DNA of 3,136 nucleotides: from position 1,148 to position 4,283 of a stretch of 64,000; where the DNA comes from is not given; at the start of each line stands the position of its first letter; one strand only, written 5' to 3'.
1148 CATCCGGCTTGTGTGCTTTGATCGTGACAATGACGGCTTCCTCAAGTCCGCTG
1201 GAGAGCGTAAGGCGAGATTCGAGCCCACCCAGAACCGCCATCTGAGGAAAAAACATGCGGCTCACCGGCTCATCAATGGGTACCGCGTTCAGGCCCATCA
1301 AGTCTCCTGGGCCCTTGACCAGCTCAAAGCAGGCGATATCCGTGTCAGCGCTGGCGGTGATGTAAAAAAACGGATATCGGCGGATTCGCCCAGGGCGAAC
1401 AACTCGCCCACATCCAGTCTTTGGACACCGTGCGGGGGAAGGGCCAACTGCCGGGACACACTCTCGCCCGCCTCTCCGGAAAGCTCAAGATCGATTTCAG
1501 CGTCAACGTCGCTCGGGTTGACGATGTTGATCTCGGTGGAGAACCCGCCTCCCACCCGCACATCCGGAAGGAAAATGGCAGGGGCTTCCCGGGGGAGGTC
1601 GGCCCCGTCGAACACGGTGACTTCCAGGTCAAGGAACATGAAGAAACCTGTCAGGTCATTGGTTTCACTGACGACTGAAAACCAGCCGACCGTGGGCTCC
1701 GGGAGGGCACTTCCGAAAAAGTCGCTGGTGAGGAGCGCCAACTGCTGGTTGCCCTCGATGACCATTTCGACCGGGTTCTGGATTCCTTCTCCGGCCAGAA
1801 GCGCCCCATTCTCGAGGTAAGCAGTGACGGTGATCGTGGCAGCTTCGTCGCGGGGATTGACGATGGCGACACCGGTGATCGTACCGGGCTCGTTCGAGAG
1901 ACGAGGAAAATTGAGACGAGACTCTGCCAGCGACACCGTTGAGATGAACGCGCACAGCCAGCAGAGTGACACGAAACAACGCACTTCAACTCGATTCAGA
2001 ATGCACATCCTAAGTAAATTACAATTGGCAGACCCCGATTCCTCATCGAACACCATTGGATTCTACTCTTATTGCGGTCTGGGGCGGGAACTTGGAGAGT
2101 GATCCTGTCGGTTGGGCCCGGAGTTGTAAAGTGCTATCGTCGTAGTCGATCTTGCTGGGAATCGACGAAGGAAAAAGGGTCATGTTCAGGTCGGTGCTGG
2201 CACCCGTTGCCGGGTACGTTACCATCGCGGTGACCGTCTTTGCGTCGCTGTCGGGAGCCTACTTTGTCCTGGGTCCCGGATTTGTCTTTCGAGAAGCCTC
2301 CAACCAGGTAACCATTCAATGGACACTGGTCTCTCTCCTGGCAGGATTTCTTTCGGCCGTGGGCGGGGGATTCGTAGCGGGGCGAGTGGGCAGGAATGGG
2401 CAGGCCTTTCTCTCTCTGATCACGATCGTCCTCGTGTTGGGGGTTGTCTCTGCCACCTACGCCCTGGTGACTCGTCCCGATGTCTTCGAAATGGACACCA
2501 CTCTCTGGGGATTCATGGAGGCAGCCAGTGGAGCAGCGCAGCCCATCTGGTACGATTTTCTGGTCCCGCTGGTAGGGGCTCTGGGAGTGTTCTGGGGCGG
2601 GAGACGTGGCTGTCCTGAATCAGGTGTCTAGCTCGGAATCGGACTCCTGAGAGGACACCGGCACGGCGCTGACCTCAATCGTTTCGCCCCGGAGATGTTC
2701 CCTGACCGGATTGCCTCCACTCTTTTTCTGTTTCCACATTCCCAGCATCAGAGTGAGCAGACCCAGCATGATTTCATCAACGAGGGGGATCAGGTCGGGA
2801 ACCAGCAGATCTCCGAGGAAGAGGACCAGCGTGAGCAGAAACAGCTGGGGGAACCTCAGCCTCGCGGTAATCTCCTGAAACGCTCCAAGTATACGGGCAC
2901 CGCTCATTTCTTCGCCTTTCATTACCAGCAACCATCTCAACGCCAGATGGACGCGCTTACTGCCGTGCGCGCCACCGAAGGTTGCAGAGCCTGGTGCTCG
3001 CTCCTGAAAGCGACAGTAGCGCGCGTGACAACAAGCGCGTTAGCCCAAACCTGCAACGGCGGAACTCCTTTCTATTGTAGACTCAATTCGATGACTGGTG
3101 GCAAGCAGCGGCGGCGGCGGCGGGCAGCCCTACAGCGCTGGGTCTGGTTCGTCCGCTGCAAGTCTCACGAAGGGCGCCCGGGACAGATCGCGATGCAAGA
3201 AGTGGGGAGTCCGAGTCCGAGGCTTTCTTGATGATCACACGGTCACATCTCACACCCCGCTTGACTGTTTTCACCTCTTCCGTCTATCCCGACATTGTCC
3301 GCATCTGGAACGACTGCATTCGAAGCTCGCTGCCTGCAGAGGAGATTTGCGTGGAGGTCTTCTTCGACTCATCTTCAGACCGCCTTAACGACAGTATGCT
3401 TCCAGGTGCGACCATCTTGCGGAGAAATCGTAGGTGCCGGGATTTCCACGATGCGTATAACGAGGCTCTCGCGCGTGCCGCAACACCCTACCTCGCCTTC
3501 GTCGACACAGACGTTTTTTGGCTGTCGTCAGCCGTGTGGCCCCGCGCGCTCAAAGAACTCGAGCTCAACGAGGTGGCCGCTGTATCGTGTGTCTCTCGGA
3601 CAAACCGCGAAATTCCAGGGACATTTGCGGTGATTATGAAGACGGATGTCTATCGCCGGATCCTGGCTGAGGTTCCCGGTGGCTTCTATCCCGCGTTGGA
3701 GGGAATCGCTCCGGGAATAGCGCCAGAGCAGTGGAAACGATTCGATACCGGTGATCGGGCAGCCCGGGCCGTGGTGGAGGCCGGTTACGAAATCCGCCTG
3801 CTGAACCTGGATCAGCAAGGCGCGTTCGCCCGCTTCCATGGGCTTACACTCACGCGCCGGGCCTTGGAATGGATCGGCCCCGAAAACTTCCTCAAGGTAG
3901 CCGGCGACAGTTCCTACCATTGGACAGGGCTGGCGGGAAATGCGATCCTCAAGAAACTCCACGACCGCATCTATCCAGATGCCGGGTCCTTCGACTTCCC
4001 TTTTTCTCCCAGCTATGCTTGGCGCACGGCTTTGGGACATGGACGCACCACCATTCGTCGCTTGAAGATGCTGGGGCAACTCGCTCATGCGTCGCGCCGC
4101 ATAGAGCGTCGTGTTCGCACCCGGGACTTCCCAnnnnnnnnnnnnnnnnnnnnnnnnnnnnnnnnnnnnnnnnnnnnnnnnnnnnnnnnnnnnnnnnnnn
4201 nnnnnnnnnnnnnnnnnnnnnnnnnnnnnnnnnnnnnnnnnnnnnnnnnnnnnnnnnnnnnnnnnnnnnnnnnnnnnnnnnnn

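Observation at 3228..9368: Translationally coupled six-gene operon built around a radical-SAM(B12)-methyltransferase tridomain fusion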

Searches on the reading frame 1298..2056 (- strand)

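Call 9: search_protein_families(library=pfam, proteins=[window:1298-2056:-], max_evalue=0.01)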
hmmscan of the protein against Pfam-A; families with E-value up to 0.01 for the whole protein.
window:1298-2056:- (252 aa): 1 family
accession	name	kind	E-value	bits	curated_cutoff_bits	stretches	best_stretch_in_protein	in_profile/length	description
PF18986.5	DUF5719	-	5.2e-07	29.5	26.2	1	171-215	63-110/319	Family of unknown function (DUF5719)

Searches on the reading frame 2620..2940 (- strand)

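Call 9: search_protein_families(library=pfam, proteins=[window:2620-2940:-], max_evalue=0.01)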
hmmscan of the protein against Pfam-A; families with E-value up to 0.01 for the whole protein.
window:2620-2940:- (106 aa): 1 family
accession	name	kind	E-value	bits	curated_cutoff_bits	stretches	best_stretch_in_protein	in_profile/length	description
PF19611.4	DUF6116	-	7.5e-16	58.3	27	1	26-73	3-50/50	Family of unknown function (DUF6116)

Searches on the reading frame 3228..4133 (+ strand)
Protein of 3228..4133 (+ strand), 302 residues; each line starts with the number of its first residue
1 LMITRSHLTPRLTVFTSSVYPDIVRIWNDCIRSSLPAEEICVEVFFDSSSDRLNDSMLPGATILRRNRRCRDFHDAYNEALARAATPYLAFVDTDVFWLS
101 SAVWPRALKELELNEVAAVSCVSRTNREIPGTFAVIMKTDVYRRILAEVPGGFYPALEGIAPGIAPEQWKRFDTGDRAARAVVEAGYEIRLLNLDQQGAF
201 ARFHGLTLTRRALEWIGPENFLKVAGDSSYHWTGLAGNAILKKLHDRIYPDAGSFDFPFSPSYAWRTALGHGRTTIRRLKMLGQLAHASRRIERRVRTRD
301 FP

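Call 4: search_protein_families(library=pfam, proteins=[window:3228-4133:+], max_evalue=0.1)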
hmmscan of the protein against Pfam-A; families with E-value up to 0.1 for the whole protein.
window:3228-4133:+ (302 aa): 1 family
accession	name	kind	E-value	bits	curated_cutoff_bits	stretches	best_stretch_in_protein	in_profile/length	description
PF00535.33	Glycos_transf_2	-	1.6e-05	25.3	23.3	1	47-124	35-116/168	Glycosyl transferase family 2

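Call 5: search_protein_families(library=ncbifam, proteins=[window:3228-4133:+], max_evalue=0.1)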
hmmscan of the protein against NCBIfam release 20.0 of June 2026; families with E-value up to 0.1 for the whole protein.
window:3228-4133:+ (302 aa): 0 families
